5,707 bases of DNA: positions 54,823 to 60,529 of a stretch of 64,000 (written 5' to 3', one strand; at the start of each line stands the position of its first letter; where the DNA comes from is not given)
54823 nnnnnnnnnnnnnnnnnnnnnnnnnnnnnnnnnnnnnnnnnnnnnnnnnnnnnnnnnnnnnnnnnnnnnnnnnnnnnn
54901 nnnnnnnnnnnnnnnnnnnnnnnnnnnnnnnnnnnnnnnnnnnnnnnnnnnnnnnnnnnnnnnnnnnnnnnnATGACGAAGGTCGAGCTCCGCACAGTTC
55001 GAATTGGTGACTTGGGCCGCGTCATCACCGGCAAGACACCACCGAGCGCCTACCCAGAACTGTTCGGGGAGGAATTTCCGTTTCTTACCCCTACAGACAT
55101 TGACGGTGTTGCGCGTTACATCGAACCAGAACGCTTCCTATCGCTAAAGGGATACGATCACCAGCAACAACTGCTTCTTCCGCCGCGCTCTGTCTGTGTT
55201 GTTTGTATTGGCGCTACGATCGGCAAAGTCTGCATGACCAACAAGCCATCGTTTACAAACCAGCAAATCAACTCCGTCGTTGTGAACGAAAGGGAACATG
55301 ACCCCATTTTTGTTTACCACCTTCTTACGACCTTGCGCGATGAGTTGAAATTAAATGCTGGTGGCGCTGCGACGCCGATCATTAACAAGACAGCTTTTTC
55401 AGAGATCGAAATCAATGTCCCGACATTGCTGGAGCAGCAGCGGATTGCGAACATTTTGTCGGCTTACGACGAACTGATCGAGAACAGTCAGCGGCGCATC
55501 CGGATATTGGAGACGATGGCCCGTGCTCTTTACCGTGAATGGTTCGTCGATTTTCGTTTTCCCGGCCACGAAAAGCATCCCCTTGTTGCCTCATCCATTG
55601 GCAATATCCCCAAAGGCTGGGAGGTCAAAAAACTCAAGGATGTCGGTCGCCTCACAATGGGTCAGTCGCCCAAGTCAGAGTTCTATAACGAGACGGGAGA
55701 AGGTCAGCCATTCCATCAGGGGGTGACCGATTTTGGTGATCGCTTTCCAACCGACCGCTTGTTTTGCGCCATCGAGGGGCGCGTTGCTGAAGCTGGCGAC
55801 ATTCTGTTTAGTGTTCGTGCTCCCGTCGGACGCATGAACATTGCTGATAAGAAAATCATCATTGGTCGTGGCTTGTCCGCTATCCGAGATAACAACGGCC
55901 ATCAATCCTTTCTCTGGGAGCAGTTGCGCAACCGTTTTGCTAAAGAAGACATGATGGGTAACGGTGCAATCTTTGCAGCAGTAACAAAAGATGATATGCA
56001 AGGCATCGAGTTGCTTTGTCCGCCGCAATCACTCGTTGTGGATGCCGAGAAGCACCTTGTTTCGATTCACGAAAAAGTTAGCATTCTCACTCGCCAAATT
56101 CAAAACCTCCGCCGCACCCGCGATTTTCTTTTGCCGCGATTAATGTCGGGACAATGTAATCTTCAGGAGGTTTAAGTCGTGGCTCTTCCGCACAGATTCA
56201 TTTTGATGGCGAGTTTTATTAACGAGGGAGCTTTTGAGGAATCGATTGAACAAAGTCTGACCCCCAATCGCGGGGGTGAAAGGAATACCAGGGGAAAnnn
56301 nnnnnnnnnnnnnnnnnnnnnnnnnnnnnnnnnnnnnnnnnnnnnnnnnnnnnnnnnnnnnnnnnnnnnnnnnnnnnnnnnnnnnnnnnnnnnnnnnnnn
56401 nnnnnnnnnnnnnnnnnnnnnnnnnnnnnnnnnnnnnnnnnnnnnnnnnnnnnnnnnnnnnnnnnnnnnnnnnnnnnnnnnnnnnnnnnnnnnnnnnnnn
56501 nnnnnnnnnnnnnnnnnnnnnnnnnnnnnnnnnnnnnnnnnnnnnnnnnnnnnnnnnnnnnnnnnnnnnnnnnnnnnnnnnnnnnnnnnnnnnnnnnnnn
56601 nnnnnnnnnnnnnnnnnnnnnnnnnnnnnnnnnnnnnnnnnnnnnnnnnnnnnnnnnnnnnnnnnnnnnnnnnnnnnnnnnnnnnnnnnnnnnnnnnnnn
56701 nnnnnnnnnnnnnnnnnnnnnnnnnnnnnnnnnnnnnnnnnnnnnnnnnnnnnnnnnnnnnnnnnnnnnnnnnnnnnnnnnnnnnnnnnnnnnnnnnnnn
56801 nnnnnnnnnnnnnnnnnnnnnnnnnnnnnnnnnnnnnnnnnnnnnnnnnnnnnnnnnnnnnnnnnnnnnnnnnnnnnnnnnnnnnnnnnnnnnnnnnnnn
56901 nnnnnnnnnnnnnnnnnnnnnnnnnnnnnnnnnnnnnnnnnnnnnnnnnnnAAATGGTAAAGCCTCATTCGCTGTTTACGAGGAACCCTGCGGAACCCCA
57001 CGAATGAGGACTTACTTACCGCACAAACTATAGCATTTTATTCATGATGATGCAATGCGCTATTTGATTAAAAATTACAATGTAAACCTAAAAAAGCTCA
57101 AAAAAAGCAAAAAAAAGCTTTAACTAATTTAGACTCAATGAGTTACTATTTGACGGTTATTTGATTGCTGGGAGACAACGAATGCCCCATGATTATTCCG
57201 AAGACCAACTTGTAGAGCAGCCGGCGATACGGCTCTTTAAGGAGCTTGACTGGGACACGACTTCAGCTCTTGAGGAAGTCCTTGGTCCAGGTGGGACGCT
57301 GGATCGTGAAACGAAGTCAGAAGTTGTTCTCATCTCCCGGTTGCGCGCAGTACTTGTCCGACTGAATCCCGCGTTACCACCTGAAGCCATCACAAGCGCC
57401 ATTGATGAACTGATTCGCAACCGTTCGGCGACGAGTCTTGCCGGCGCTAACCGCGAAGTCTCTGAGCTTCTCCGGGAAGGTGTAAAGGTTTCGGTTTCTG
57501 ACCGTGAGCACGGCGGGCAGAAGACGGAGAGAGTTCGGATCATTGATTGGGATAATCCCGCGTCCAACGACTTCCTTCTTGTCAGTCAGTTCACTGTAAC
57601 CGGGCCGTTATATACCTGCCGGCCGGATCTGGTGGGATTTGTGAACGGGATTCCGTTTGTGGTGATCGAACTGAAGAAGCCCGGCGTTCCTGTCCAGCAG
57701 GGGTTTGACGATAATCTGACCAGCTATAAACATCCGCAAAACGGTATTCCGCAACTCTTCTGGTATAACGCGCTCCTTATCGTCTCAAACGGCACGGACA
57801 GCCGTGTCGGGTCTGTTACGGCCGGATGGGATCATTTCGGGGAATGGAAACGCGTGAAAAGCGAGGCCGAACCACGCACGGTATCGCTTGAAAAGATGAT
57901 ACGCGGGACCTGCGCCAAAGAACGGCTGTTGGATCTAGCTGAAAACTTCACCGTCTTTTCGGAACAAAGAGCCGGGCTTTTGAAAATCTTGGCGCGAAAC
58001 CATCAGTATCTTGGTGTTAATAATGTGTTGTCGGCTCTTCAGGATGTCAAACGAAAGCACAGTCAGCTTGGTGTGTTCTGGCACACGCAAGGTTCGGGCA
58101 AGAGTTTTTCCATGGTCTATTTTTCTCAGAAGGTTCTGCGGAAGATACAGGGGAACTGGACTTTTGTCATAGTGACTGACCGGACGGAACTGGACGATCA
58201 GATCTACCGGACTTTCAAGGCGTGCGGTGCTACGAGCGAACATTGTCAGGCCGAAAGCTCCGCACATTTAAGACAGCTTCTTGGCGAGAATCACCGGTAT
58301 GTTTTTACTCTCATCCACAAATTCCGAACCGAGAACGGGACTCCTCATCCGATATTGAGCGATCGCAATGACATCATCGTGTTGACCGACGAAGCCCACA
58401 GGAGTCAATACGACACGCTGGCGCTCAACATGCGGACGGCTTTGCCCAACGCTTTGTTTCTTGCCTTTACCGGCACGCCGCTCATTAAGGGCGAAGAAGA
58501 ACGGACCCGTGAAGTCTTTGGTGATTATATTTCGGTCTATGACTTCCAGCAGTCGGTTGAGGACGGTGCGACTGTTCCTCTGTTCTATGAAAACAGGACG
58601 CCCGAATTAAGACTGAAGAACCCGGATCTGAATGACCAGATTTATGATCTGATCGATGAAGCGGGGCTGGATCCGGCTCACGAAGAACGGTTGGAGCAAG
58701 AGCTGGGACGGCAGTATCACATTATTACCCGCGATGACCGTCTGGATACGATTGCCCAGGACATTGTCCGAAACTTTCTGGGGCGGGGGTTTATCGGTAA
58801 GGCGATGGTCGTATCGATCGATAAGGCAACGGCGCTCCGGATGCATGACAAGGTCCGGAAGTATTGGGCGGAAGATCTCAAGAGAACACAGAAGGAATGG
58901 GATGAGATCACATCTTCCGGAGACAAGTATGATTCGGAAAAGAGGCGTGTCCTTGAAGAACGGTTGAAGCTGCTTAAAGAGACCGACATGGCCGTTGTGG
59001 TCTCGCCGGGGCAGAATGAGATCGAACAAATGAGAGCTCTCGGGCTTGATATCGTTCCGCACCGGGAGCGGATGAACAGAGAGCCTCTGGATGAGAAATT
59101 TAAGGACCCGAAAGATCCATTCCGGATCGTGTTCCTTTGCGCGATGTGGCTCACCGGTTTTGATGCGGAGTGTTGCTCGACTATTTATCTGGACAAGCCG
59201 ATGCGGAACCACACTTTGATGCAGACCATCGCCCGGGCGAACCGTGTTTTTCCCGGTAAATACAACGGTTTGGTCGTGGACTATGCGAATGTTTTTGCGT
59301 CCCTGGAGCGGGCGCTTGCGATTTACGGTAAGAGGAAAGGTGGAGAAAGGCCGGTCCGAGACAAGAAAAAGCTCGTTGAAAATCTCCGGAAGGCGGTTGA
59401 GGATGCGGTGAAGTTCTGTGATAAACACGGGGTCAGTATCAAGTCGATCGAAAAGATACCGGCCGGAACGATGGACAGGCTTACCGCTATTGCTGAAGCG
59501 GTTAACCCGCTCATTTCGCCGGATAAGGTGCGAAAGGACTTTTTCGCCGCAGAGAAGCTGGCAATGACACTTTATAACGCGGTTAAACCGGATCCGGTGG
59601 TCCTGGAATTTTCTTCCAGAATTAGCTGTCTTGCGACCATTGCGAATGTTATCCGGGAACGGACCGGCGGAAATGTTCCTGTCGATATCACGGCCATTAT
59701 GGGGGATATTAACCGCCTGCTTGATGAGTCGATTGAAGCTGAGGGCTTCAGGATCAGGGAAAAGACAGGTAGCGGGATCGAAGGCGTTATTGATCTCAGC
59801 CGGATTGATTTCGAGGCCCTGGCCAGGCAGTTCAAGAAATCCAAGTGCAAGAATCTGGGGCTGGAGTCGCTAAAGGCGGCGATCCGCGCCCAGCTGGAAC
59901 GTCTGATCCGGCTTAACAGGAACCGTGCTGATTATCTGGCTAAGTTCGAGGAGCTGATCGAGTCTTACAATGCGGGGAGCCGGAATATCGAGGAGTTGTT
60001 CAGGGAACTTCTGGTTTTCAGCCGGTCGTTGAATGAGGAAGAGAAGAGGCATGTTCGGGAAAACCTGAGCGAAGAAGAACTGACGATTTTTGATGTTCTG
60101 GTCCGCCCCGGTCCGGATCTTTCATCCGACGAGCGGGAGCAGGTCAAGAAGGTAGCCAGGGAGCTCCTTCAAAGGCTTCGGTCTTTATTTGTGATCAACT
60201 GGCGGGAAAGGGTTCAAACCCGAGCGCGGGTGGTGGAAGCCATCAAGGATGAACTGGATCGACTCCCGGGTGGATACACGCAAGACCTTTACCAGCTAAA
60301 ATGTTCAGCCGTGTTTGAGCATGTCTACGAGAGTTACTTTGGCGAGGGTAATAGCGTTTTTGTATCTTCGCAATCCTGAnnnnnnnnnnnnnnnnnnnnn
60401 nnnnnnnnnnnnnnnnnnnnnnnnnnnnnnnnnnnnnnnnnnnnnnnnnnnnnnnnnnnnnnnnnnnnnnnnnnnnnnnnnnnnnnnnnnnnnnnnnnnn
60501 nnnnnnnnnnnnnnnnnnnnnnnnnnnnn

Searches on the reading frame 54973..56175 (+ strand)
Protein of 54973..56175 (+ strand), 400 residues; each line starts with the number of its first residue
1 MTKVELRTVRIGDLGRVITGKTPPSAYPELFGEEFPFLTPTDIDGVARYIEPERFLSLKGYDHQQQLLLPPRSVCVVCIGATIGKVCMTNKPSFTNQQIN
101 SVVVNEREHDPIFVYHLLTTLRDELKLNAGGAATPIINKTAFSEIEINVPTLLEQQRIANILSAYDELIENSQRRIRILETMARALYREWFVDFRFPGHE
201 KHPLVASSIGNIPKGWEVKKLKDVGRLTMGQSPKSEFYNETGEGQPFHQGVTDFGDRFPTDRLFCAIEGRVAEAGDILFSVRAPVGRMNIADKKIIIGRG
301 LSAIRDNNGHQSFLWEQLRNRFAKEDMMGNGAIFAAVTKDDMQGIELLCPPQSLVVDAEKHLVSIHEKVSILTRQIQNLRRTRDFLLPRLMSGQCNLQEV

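Call 74: search_protein_families(library=pfam, proteins=[window:54973-56175:+], max_evalue=0.001)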
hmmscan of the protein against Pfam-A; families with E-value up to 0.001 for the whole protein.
window:54973-56175:+ (400 aa): 1 family
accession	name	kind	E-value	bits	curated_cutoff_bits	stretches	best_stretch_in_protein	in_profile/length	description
PF01420.25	Methylase_S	-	1.3e-36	126.8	22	2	5-177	3-164/168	Type I restriction modification DNA specificity domain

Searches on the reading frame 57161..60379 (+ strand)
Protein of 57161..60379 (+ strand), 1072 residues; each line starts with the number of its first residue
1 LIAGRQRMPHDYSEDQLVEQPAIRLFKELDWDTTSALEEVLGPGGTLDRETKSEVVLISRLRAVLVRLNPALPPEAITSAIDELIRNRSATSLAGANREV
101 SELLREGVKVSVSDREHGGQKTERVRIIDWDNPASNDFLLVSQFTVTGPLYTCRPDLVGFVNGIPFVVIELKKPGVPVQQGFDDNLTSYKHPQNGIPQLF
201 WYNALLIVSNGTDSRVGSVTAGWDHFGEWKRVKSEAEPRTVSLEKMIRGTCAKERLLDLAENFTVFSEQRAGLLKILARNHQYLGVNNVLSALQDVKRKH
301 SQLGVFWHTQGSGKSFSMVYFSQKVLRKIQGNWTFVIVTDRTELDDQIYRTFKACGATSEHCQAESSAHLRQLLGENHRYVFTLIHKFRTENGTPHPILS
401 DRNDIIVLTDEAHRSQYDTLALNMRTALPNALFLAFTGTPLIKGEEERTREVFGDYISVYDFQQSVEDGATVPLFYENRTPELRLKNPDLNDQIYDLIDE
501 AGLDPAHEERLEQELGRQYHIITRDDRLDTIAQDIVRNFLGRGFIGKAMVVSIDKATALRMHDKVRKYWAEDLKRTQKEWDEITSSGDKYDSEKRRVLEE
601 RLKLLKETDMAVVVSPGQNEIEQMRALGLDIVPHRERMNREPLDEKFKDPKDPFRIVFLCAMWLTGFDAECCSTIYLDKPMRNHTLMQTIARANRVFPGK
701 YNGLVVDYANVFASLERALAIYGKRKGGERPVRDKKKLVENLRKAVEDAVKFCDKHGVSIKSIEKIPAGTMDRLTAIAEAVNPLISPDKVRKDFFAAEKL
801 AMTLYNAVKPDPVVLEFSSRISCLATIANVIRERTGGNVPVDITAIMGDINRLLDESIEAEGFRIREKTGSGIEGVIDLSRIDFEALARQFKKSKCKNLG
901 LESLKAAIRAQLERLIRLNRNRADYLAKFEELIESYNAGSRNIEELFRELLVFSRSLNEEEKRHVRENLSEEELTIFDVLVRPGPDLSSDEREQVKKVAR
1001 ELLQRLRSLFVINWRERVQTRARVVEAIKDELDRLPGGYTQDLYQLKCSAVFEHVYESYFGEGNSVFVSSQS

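Call 74: search_protein_families(library=pfam, proteins=[window:57161-60379:+], max_evalue=0.001)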
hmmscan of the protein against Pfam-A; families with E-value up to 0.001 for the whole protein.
window:57161-60379:+ (1072 aa): 5 families
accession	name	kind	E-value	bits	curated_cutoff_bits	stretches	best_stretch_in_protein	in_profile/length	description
PF18766.7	SWI2_SNF2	-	2.4e-74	250.2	26.7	1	281-499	1-213/221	SWI2/SNF2 ATPase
PF04313.20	HSDR_N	-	1.1e-45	156.4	25.1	1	12-223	2-196/198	Type I restriction enzyme R protein N terminus (HSDR_N)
PF11867.13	T1RH-like_C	-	2.2e-34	119.8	26.8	1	727-1055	3-323/329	Type I restriction enzyme HindI endonuclease subunit-like, C-terminal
PF04851.21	ResIII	-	9.2e-19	68.4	22.5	1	278-440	4-162/164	Type III restriction enzyme, res subunit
PF22679.2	T1R_D3-like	-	2e-15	58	27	1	642-709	88-157/158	Type I restriction enzyme subunit R domain 3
